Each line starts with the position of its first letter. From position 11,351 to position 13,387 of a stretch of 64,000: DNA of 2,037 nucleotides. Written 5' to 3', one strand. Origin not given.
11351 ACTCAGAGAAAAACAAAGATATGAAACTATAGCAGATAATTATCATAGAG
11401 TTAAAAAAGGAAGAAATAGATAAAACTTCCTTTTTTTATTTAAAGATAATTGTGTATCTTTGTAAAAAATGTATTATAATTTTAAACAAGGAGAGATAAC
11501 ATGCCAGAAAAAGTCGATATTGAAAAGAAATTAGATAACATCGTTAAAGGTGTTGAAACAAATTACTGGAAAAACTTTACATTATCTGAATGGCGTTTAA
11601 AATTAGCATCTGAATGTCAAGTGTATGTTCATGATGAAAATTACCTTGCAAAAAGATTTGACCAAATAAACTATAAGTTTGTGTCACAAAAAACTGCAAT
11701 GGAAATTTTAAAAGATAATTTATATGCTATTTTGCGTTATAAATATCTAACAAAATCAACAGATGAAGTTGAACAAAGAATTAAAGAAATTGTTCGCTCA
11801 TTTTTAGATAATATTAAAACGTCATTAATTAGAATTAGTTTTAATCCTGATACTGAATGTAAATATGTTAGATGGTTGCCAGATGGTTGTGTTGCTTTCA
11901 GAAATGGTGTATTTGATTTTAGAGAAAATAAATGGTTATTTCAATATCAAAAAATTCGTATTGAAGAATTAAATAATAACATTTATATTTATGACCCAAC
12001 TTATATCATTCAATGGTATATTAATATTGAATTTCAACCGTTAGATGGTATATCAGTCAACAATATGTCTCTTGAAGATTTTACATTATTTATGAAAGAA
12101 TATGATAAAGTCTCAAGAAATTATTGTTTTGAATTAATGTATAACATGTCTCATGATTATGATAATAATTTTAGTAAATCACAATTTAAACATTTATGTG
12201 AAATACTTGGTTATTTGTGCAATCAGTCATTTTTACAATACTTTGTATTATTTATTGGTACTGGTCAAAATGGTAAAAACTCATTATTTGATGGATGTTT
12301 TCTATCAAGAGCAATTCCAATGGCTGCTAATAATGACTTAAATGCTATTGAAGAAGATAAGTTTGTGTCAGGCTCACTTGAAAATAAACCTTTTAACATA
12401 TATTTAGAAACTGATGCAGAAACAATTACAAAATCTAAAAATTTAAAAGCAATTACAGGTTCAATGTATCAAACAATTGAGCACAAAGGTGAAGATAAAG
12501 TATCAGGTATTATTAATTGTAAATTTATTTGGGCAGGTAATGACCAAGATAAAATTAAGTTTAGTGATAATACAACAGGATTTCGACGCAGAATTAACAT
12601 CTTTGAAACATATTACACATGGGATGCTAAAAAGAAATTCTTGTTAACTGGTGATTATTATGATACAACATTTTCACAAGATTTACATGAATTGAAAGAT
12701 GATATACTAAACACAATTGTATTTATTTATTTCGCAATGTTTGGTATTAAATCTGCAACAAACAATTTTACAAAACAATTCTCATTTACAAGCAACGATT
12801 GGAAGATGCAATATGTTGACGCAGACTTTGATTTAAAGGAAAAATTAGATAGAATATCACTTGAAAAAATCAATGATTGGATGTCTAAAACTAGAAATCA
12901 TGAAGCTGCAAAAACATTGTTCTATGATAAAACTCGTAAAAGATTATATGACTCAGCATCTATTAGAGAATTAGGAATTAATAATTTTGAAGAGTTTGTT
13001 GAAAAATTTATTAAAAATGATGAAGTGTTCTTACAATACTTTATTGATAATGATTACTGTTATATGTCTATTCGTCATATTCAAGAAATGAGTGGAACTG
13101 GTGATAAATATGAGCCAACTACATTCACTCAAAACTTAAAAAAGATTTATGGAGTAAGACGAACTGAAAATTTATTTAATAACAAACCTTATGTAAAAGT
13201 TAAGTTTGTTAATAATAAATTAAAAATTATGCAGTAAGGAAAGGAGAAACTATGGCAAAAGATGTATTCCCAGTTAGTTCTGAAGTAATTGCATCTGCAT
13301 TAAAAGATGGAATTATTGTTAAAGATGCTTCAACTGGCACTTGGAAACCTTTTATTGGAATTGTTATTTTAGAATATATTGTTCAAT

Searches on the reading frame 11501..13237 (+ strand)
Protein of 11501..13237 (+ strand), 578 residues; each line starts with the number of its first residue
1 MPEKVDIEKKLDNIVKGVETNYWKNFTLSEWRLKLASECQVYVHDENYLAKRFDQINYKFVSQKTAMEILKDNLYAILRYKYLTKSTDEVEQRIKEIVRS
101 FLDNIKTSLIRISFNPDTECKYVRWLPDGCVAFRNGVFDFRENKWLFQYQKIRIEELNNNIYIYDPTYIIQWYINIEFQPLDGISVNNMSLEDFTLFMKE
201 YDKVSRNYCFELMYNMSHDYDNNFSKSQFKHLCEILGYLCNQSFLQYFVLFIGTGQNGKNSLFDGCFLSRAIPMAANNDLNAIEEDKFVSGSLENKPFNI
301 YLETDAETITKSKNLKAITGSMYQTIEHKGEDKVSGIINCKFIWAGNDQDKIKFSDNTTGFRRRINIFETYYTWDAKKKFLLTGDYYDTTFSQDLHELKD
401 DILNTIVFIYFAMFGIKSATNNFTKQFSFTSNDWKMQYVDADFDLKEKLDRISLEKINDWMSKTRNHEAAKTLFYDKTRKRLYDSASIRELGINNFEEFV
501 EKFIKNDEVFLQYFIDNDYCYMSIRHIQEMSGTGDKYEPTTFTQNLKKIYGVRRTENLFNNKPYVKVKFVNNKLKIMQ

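Call 10: search_protein_families(library=pfam, proteins=[window:11501-13237:+], max_evalue=0.001)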
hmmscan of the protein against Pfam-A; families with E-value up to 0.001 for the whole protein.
window:11501-13237:+ (578 aa): 1 family
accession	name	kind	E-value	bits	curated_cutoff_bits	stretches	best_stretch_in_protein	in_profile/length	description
PF19263.5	DUF5906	-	1.6e-12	48.6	27.6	1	251-363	1-114/114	Family of unknown function (DUF5906)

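Call 11: search_dna_similar(query=window:11501-13237:+, collection=phages, mode=protein, max_rows=25)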
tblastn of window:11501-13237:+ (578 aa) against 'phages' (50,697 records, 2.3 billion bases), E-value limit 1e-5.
No match.

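Call 13: find_related_loci(query=window:11501-13237:+, collection=viral_contigs, flank=10000)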
Query window:11501-13237:+ (578 aa) in viral_contigs; peptide patterns used: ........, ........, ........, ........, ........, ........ (x = any residue, [..] = any of these).
2 stretches matched a pattern; 2 encode a relative of the query (tblastn E <= 1e-3); 2 distinct loci.
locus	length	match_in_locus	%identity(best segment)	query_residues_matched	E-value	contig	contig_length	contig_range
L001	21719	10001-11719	48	5-578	9e-171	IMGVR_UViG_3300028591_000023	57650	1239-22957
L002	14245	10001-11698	55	7-576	0e+0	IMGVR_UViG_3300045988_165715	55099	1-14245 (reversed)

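Call 32: find_related_loci(query=A1, collection=viral_contigs, flank=10000)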
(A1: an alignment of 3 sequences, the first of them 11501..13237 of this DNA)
Query A1 (578 aa) in viral_contigs; peptide patterns used: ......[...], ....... (x = any residue, [..] = any of these).
31 stretches matched a pattern; 13 encode a relative of the query (tblastn E <= 1e-3); 13 distinct loci.
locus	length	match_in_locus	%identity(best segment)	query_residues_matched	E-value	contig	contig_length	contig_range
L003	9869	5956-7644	55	11-577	0e+0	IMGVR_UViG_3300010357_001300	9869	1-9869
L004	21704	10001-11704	53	9-578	0e+0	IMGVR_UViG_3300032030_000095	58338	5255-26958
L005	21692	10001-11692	54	13-578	0e+0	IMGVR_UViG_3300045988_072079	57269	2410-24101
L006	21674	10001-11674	55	13-572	0e+0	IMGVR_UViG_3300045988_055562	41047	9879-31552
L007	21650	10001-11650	54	28-578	0e+0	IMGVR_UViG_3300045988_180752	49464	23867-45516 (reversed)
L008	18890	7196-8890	53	6-578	0e+0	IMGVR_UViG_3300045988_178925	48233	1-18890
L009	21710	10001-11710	54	5-577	0e+0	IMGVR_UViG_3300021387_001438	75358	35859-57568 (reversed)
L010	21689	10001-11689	51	9-577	0e+0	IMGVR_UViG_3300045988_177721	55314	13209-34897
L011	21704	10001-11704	52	9-578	0e+0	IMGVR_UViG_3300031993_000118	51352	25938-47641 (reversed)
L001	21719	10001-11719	48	5-578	7e-170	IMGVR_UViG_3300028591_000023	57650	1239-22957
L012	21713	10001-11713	55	3-577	0e+0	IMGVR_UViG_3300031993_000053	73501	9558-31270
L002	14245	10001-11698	55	7-576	0e+0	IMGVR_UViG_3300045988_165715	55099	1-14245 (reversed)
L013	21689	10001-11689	51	9-577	0e+0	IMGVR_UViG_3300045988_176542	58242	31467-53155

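Call 35: search_protein_families(library=phrogs, proteins=[window:11501-13237:+], max_evalue=0.001)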
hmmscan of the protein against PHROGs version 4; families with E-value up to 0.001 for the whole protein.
window:11501-13237:+ (578 aa): 3 families
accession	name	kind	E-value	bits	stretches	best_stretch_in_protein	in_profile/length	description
phrog_864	-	DNA, RNA and nucleotide metabolism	8.5e-12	45.3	1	130-378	290-494/1064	DNA primase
phrog_1156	-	DNA, RNA and nucleotide metabolism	2.7e-05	23.9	1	246-365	558-682/855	DNA primase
phrog_6088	-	DNA, RNA and nucleotide metabolism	0.00029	20.4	1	232-368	491-630/772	DNA primase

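Call 36: search_solved_structures(query=window:11501-13237:+, max_evalue=0.01)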
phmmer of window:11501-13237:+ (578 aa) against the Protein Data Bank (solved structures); distinct sequences matched with E-value up to 0.01: 0.

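Call 50: find_homologous_proteins(query=window:11501-13237:+, max_evalue=1e-20)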
Query window:11501-13237:+ (578 aa): 528 proteins with E <= 1e-20 among 5045 candidates; the best 120 are listed.
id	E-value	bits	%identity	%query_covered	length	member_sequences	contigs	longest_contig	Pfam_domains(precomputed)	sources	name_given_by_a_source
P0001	0.0e+0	1321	100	100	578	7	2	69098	PF19263.6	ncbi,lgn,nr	ncbi:MAG: DUF5906 domain-containing protein [Erysipelotrichaceae bacterium]|nr:DUF5906 domain-contai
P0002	2.1e-238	811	63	99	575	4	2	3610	PF19263.6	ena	-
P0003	7.5e-231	786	60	99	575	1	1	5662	PF19263.6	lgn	-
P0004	1.4e-229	782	59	100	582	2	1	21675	PF19263.6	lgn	-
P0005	7.0e-229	779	59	99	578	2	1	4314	PF19263.6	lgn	-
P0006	1.0e-227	776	59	99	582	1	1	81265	PF19263.6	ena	-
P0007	1.0e-227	776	59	99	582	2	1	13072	PF19263.6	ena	-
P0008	7.0e-226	770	60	99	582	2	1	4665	PF19263.6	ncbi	-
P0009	1.0e-225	769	59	98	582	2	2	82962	PF19263.6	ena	-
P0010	1.7e-225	768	59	99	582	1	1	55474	PF19263.6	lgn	-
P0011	8.2e-225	766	59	99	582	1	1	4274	PF19263.6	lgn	-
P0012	1.5e-224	765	59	100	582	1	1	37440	PF19263.6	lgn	-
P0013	1.6e-224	765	59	99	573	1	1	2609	PF19263.6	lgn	-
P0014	1.7e-224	765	59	99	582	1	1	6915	PF19263.6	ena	-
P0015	2.0e-224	765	58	99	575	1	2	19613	PF19263.6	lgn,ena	-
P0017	3.0e-223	761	59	100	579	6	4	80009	PF19263.6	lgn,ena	-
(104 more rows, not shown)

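Call 52: find_encoding_contigs(protein=P0001, flank=10000, max_places=6)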
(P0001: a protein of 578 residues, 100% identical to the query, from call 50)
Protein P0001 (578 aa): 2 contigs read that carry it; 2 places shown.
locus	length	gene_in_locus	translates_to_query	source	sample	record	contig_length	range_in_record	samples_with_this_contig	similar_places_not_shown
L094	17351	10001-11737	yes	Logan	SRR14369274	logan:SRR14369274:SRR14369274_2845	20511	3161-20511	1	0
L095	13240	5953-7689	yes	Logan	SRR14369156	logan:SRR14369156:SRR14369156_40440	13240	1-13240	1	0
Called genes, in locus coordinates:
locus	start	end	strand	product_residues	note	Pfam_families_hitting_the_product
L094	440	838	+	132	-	-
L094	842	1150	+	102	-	-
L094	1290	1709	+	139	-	-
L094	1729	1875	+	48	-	-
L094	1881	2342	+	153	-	-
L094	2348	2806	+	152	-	-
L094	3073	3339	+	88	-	-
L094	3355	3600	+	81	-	-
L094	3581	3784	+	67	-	-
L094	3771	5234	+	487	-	-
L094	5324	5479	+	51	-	-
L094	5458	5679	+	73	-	-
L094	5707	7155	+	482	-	-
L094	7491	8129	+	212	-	-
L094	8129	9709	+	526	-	PF00176:SNF2-rel_dom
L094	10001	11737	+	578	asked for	PF19263:DUF5906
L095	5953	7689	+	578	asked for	PF19263:DUF5906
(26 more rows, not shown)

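Call 56: find_encoding_contigs(protein=P0009, flank=10000, max_places=2)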
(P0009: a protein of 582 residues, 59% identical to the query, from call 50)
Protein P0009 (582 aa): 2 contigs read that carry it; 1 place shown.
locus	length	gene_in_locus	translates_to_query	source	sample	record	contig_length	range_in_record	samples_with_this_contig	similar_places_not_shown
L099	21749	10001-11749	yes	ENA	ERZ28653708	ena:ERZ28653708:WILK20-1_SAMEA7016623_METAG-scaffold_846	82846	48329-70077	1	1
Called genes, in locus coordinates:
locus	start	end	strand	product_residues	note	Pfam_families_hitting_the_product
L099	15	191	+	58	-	-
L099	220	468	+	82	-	-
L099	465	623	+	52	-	-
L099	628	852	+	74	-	-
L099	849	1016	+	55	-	-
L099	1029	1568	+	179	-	-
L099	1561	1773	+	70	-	-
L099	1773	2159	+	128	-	PF11750:DUF3307 (weak)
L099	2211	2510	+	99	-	-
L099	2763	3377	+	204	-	PF01764:Lipase_3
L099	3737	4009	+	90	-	-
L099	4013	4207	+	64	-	-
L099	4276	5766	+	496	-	-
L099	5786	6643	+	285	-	-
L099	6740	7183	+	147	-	-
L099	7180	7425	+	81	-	-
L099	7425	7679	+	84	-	-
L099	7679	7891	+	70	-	-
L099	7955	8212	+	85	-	-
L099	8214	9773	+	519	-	PF00176:SNF2-rel_dom, PF04851:ResIII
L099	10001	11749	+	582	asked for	PF19263:DUF5906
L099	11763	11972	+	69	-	-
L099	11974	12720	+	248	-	-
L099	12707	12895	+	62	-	-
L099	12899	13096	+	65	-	-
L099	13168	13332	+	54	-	-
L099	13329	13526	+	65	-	-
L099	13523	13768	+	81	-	-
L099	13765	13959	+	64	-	-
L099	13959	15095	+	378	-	PF12705:PDDEXK_1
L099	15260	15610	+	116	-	-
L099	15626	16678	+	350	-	-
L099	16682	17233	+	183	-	-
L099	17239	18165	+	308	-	-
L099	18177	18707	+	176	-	PF00383:dCMP_cyt_deam_1, PF14437:MafB19-deam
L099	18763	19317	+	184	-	-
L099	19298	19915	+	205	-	-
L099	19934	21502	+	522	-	PF02540:NAD_synthase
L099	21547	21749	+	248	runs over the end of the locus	PF00303:Thymidylat_synt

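Call 57: find_encoding_contigs(protein=P0017, flank=10000, max_places=2)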
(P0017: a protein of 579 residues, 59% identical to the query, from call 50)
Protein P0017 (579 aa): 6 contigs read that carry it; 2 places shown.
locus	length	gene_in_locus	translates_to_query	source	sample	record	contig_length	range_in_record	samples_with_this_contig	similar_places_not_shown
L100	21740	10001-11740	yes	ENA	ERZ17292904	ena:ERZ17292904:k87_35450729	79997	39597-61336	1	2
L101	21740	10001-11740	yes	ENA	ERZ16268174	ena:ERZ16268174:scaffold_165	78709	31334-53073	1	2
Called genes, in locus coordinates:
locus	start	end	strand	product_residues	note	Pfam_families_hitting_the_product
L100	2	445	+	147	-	-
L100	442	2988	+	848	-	-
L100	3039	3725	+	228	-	PF01764:Lipase_3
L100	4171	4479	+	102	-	-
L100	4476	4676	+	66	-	-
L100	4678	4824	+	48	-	-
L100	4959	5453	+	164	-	PF24746:DUF7694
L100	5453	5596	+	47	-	-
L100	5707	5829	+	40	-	-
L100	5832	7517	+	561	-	-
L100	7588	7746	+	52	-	-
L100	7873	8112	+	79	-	-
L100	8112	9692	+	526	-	PF00176:SNF2-rel_dom, PF04851:ResIII (weak)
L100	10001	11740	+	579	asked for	PF19263:DUF5906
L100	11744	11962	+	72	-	-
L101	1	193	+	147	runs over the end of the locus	-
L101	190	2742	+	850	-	-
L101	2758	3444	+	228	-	PF01764:Lipase_3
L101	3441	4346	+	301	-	PF07460:NUMOD3 (faint)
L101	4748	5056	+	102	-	-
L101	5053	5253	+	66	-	-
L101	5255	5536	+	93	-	-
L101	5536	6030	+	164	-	PF24746:DUF7694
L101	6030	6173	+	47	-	-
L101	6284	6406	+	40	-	-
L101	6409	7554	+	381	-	-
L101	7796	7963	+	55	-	-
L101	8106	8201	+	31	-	-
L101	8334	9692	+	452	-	PF00176:SNF2-rel_dom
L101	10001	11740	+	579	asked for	PF19263:DUF5906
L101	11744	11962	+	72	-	-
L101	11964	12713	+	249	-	-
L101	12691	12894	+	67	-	-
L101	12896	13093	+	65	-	-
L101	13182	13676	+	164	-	-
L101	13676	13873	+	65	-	-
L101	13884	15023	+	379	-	PF12705:PDDEXK_1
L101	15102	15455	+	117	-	-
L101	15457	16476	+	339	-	-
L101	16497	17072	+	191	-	PF05037:DUF669 (weak)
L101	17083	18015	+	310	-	-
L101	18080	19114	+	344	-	PF00004:AAA, PF13401:AAA_22 (faint), PF13177:DNA_pol3_delta2, PF22608:DNAX_ATPase_lid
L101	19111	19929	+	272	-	PF20720:nSTAND3 (weak), PF00004:AAA (faint), PF13177:DNA_pol3_delta2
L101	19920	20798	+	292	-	-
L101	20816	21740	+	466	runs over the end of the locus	PF20691:TAGT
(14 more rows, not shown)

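Call 62: search_solved_structures(query=A4, max_evalue=1, show_alignments=0)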
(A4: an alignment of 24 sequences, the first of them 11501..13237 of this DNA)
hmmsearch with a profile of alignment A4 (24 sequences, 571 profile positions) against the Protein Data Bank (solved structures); distinct sequences matched with E-value up to 1: 0.

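Call 77: predict_structure(alignment_id=A5)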
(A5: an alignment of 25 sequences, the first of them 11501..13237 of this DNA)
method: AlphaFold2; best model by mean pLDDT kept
length: 578 residues; sequences in the alignment: 25
mean_pLDDT: 70.7   pTM: 0.57
mean pLDDT of the five models: 70.7, 70.4, 70.5, 69.7, 67.9
residues with pLDDT >= 90: 133; 70-90: 248; 50-70: 59; < 50: 138
segments of 3 or more residues with pLDDT < 50: 1-4, 247-261, 267-269, 271-375, 433-441
pLDDT, mean of each block of 10 residues (from residue 1): 54 57 81 87 86 81 87 86 83 91 88 89 90 92 92 68 83 82 91 94 86 79 83 78 56 37 50 35 32 25 27 27 24 23 28 31 29 51 73 55 85 91 79 42 71 90 90 93 91 90 89 87 93 78 84 87 91 84
secondary structure, 60 per line:
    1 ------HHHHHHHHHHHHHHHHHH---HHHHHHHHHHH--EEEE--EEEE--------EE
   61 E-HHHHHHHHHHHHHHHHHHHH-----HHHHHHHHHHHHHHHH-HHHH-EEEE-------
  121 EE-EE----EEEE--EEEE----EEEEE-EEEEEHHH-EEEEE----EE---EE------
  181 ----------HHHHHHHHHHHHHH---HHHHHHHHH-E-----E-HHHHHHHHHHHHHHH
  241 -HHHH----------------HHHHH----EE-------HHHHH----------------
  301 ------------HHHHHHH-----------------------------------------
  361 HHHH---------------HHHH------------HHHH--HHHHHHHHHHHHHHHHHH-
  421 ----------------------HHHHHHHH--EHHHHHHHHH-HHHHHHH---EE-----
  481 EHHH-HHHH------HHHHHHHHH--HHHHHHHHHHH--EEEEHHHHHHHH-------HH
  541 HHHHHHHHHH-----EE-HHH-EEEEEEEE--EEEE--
elements in order: H7-24 H28-38 E41-44 E47-50 E59-61 H63-82 H88-103 H105-108 E110-113 E130-133 E136-139 E144-148 E150-154 E159-163 H191-204 H208-216 H226-240 H242-245 H262-266 H280-284 H313-319 H361-364 H380-383 H396-399 H402-419 H443-450 H454-462 H464-470 H486-489 H496-504 H507-517 E520-523 H524-531 H539-550 E563-570 E573-576

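Call 80: fold_search(model_id=the predicted structure, library=pdb)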
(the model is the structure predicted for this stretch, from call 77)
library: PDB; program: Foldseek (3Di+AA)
matches with E <= 10: 113; with E <= 0.001: 2
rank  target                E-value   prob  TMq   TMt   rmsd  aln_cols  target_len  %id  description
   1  8wh0_E                5.5e-04  0.98  0.28  0.34  18.4       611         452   10  MPOX E5 hexamer ssDNA and AMP-PNP bound conformation (released 2024-10-09)
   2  8hwc_F                8.1e-04  1.00  0.20  0.33   7.3       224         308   10  Cryo-EM Structure of D5 Apo (released 2024-01-10)
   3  8hwe_A                1.1e-03  1.00  0.21  0.33   6.1       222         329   11  Cryo-EM Structure of D5 ATP-ADP form (released 2024-01-10)
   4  8hwf_E                1.1e-03  1.00  0.19  0.28   6.9       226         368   11  Cryo-EM Structure of D5 ADP-ssDNA form (released 2024-01-10)
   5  8wh3_A                1.1e-03  0.97  0.29  0.34  17.7       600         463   11  MPOX E5 hexamer apo form (released 2024-09-25)
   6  8hwh_B                1.3e-03  1.00  0.20  0.30   7.4       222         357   13  Cryo-EM Structure of D5 Apo-ssDNA form (released 2024-01-10)
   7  8xj8_C                1.4e-03  1.00  0.21  0.30   7.7       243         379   12  The Cryo-EM structure of MPXV E5 C-terminal in complex with DNA (released 2024-05-01)
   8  8wh0_A                1.4e-03  0.97  0.30  0.36  16.4       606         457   11  MPOX E5 hexamer ssDNA and AMP-PNP bound conformation (released 2024-10-09)
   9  8xj7_D                1.6e-03  1.00  0.22  0.27   8.2       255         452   11  The Cryo-EM structure of MPXV E5 in complex with DNA (released 2024-05-01)
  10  8xj7_B                1.7e-03  1.00  0.19  0.24   7.7       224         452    8  The Cryo-EM structure of MPXV E5 in complex with DNA (released 2024-05-01)
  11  8wh0_D                1.8e-03  0.99  0.21  0.26   8.1       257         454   10  MPOX E5 hexamer ssDNA and AMP-PNP bound conformation (released 2024-10-09)
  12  8xj7_C                2.0e-03  0.99  0.21  0.26   8.1       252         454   13  The Cryo-EM structure of MPXV E5 in complex with DNA (released 2024-05-01)
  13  8xj8_D                2.1e-03  1.00  0.20  0.30   7.2       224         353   10  The Cryo-EM structure of MPXV E5 C-terminal in complex with DNA (released 2024-05-01)
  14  8hwc_E                2.7e-03  0.99  0.20  0.35   7.3       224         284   11  Cryo-EM Structure of D5 Apo (released 2024-01-10)
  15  8xj6_A                3.0e-03  0.97  0.20  0.29   8.3       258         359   10  The Cryo-EM structure of MPXV E5 apo conformation (released 2024-05-01)
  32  7ola_C                7.0e-03  0.98  0.21  0.26   8.6       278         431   12  Structure of Primase-Helicase in SaPI5 (released 2022-07-13)
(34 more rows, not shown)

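Call 105: find_related_loci(query=A1, collection=genome_contigs, flank=10000)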
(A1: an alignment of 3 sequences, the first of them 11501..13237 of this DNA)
Query A1 (578 aa) in genome_contigs; peptide patterns used: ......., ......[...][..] (x = any residue, [..] = any of these).
26 stretches matched a pattern; 1 encode a relative of the query (tblastn E <= 1e-3); 1 distinct loci.
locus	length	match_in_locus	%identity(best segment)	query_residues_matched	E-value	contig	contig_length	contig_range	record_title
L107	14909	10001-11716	43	3-569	3e-148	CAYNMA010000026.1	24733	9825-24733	MAG TPA_asm: uncultured Bacteroides sp. isolate binchicken_co354_275 genome assembly, contig: NODE_1944_length_24733_cov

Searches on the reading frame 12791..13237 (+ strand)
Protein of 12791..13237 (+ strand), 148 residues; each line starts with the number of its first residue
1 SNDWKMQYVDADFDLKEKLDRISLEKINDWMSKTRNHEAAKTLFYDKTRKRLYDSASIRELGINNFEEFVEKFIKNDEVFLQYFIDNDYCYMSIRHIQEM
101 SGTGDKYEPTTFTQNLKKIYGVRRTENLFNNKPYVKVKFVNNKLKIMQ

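Call 88: predict_structure(alignment_id=A6)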
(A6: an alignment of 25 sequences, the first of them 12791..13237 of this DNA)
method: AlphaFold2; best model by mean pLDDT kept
length: 148 residues; sequences in the alignment: 25
mean_pLDDT: 92.5   pTM: 0.85
mean pLDDT of the five models: 92.5, 91.9, 91.8, 91.0, 90.8
residues with pLDDT >= 90: 129; 70-90: 11; 50-70: 7; < 50: 1
segments of 3 or more residues with pLDDT < 50: none
pLDDT, mean of each block of 10 residues (from residue 1): 62 91 95 95 97 96 96 95 94 97 90 96 96 96 93
secondary structure, 60 per line:
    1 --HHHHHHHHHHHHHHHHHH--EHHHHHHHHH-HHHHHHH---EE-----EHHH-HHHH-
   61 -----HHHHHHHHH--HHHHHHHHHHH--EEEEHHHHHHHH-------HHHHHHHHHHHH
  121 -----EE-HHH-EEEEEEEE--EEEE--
elements in order: H3-20 H24-32 H34-40 H56-59 H66-74 H77-87 E90-93 H94-101 H109-120 E133-140 E143-146

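Call 91: fold_search(model_id=the predicted structure, library=pdb)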
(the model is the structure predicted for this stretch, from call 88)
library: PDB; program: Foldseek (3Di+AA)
matches with E <= 10: 162; with E <= 0.001: 0
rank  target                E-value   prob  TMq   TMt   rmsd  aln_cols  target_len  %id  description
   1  2rgv_B                5.3e-01  0.11  0.23  0.24  15.4       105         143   10  The crystal structure of PerR-Ox highlights 2-oxo-Histidine formation (released 2008-10-14)
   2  4mtd_A                9.9e-01  0.08  0.22  0.22  13.8       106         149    9  Zinc Uptake Regulator Complexed With Zinc AND DNA (released 2014-11-05)
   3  6z7v_A                1.1e+00  0.03  0.13  0.09  12.8        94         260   15  Crystal structure of Mindy2 (C266A) in complex with Lys48 linked di-ubiquitin (K48-Ub2) (released 2021-06-09)
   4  7npi_M                1.1e+00  0.04  0.14  0.09  13.0        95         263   15  Crystal structure of Mindy2 (C266A) in complex with Lys48-linked penta-ubiquitin (K48-Ub5) (released 2021-09-15)
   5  1okr_B                1.2e+00  0.13  0.20  0.23   9.6        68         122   13  Three-dimensional structure of S.aureus methicillin-resistance regulating transcriptional repressor MecI. (released 2003-10-09)
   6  7kd3_B                1.3e+00  0.12  0.21  0.29   8.9        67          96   13  Structure of an HxlR/DUF24 family transcription regulator, CdTR_3200 from hypervirulent Clostridioides difficile R2029 (released 2021-09-15)
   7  3r0a_A                1.3e+00  0.12  0.23  0.27   6.8        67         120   15  Possible transcriptional regulator from Methanosarcina mazei Go1 (gi 21227196) (released 2011-03-23)
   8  4e0t_B                1.3e+00  0.04  0.15  0.07   7.8        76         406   16  Crystal structure of CdpNPT in its unbound state (released 2012-05-30)
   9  4ets_B                1.6e+00  0.06  0.21  0.21  14.0       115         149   14  Crystal structure of Campylobacter jejuni ferric uptake regulator (released 2012-06-20)
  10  1okr_A                1.8e+00  0.13  0.20  0.23   6.8        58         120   16  Three-dimensional structure of S.aureus methicillin-resistance regulating transcriptional repressor MecI. (released 2003-10-09)
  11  6z7v_B                1.8e+00  0.03  0.14  0.09  12.9        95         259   15  Crystal structure of Mindy2 (C266A) in complex with Lys48 linked di-ubiquitin (K48-Ub2) (released 2021-06-09)
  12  6uvu_B                2.1e+00  0.06  0.21  0.26  14.4        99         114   17  Crystal structure of the AntR antimony-specific transcriptional repressor (released 2020-11-04)
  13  4rb1_B                2.3e+00  0.05  0.23  0.25  15.7       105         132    7  Crystal structure of Magnetospirillum gryphiswaldense MSR-1 Fur-Mn2+-E. coli Fur box (released 2015-07-15)
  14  5fd5_E                2.5e+00  0.09  0.23  0.25   7.0        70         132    7  manganese uptake regulator (released 2016-12-28)
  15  1tco_B                2.5e+00  0.03  0.21  0.19  13.5       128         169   14  TERNARY COMPLEX OF A CALCINEURIN A FRAGMENT, CALCINEURIN B, FKBP12 AND THE IMMUNOSUPPRESSANT DRUG FK506 (TACROLIMUS) (released 1997-02-12)
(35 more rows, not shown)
